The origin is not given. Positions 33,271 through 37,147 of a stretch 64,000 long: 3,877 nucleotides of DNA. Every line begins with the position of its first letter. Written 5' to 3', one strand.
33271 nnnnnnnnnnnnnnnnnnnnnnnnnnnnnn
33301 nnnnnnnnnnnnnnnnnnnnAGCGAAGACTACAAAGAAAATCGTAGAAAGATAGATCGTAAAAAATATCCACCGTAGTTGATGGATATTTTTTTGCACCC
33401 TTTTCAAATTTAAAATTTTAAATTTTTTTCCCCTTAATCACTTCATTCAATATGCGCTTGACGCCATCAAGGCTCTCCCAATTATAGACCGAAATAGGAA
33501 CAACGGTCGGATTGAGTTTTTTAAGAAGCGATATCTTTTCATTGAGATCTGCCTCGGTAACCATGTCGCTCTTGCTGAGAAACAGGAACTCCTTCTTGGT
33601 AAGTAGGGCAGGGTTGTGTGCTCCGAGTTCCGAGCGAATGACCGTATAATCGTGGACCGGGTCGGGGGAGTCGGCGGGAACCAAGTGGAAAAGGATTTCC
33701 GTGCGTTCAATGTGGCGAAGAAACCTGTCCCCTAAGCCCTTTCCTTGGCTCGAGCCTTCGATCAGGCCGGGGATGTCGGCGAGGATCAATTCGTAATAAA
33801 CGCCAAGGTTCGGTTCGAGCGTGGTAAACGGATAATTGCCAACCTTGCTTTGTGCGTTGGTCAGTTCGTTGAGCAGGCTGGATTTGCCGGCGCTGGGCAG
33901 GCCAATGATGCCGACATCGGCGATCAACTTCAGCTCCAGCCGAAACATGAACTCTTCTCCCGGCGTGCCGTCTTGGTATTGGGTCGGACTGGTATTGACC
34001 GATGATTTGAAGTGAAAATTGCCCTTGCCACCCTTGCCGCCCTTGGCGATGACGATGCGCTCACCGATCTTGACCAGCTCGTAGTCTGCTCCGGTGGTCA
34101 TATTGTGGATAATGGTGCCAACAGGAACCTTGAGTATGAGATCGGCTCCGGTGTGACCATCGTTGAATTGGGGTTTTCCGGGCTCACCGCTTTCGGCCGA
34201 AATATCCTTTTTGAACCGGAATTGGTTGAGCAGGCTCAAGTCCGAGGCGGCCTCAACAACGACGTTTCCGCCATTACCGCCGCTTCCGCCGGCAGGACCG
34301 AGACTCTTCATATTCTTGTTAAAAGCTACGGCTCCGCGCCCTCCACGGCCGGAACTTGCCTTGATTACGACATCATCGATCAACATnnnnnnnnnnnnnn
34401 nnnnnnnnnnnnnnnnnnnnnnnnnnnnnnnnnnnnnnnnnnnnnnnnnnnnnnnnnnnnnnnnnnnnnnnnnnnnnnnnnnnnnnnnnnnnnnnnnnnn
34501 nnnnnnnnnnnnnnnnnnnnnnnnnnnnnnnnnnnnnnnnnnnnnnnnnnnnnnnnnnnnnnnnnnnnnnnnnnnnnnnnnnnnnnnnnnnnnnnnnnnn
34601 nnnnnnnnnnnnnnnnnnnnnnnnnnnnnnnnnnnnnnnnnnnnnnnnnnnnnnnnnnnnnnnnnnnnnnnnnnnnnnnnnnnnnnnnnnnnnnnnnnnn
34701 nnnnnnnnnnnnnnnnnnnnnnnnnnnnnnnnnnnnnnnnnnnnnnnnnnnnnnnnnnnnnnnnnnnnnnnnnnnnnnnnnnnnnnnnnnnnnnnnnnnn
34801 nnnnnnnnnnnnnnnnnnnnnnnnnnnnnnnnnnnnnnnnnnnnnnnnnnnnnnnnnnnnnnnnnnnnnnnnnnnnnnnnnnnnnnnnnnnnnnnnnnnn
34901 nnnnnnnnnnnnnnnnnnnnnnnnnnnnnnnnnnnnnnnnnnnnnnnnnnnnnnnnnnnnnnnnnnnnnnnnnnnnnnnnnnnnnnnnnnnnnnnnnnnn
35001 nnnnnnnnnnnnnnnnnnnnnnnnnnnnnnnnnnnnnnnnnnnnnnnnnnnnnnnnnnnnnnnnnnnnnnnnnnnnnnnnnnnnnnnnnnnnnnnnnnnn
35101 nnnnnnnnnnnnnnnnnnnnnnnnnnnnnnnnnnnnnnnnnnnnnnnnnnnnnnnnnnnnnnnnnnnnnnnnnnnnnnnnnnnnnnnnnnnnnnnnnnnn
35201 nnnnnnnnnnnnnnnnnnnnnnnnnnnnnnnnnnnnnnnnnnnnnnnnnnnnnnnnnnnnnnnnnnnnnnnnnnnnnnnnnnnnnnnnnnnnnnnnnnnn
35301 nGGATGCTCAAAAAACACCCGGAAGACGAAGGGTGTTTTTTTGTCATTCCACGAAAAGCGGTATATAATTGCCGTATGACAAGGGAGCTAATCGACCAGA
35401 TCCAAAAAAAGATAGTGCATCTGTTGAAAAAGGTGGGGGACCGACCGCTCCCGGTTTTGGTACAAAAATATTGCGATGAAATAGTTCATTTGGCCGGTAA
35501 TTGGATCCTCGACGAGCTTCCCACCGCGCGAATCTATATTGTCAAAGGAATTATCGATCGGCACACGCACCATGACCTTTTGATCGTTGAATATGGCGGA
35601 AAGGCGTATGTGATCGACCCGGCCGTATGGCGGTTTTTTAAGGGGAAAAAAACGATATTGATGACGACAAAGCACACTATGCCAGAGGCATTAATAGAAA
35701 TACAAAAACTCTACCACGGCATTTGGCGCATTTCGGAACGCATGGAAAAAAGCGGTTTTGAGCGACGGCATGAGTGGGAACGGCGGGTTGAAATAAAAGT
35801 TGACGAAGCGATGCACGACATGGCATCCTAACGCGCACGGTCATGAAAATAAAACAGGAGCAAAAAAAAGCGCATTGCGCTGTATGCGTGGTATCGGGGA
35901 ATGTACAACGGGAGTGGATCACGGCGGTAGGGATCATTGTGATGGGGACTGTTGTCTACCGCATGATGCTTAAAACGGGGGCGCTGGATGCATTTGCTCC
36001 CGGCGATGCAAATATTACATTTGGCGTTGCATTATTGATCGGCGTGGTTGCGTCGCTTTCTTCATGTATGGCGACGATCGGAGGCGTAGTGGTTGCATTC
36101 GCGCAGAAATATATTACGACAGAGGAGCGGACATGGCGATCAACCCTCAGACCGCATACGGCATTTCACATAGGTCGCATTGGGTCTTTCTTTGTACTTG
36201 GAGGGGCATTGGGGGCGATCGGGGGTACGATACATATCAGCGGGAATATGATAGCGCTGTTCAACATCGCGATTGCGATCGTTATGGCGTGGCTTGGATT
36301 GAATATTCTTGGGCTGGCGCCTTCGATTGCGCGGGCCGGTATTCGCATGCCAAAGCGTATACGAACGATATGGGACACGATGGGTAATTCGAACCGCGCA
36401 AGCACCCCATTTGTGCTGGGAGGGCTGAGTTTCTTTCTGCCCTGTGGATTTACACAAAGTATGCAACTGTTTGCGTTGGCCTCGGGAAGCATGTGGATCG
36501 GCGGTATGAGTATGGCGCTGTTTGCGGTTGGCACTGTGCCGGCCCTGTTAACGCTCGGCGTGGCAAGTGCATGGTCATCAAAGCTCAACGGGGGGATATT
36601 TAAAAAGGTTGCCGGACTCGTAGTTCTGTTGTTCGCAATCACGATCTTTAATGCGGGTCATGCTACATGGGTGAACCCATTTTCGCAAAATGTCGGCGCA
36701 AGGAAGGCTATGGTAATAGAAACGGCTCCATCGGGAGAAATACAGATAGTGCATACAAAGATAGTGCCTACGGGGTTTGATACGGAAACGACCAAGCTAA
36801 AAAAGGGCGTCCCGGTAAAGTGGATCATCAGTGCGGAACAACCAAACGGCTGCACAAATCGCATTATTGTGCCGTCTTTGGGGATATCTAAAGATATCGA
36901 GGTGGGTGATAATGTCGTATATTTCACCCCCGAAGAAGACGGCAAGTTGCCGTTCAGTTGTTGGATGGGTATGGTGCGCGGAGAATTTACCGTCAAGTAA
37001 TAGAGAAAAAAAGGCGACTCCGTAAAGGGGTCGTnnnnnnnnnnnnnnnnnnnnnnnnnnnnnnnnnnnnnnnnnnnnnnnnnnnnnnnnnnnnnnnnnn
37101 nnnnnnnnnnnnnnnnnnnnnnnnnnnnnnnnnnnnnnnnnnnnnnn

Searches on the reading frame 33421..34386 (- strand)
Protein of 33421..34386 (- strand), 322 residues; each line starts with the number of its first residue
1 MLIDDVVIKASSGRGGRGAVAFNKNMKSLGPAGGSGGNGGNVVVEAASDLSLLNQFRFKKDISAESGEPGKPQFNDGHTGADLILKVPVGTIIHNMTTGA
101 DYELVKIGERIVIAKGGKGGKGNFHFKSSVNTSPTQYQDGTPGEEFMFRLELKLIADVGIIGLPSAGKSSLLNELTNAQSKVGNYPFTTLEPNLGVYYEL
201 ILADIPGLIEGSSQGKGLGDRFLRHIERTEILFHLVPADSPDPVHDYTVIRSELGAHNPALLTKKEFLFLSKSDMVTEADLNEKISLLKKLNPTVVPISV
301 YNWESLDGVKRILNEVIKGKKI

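Call 14: search_protein_families(library=pfam, proteins=[window:33421-34386:-], max_evalue=0.001)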
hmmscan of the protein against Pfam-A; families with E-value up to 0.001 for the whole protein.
window:33421-34386:- (322 aa): 4 families
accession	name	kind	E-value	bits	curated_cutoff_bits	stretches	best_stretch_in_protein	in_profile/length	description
PF01018.28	GTP1_OBG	-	5e-44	150.1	27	1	3-154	1-155/155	GTP1/OBG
PF01926.29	MMR_HSR1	-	1.4e-22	80.4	21.9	1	157-252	1-94/113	50S ribosome-binding GTPase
PF02421.24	FeoB_N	-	4.2e-10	39.8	27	1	158-209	3-58/156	Ferrous iron transport protein B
PF00350.29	Dynamin_N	-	0.00051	20.5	27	0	158-187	1-31/168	Dynamin family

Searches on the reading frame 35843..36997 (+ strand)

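Call 14: search_protein_families(library=pfam, proteins=[window:35843-36997:+], max_evalue=0.001)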
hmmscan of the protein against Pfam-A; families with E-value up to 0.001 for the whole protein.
window:35843-36997:+ (385 aa): 2 families
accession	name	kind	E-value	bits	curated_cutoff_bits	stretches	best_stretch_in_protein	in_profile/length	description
PF13386.12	DsbD_2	-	1.6e-30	107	24.9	1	63-266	2-198/199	Cytochrome C biogenesis protein transmembrane region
PF13473.12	Cupredoxin_1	-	7.1e-06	26.4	27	1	293-384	13-104/104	Cupredoxin-like domain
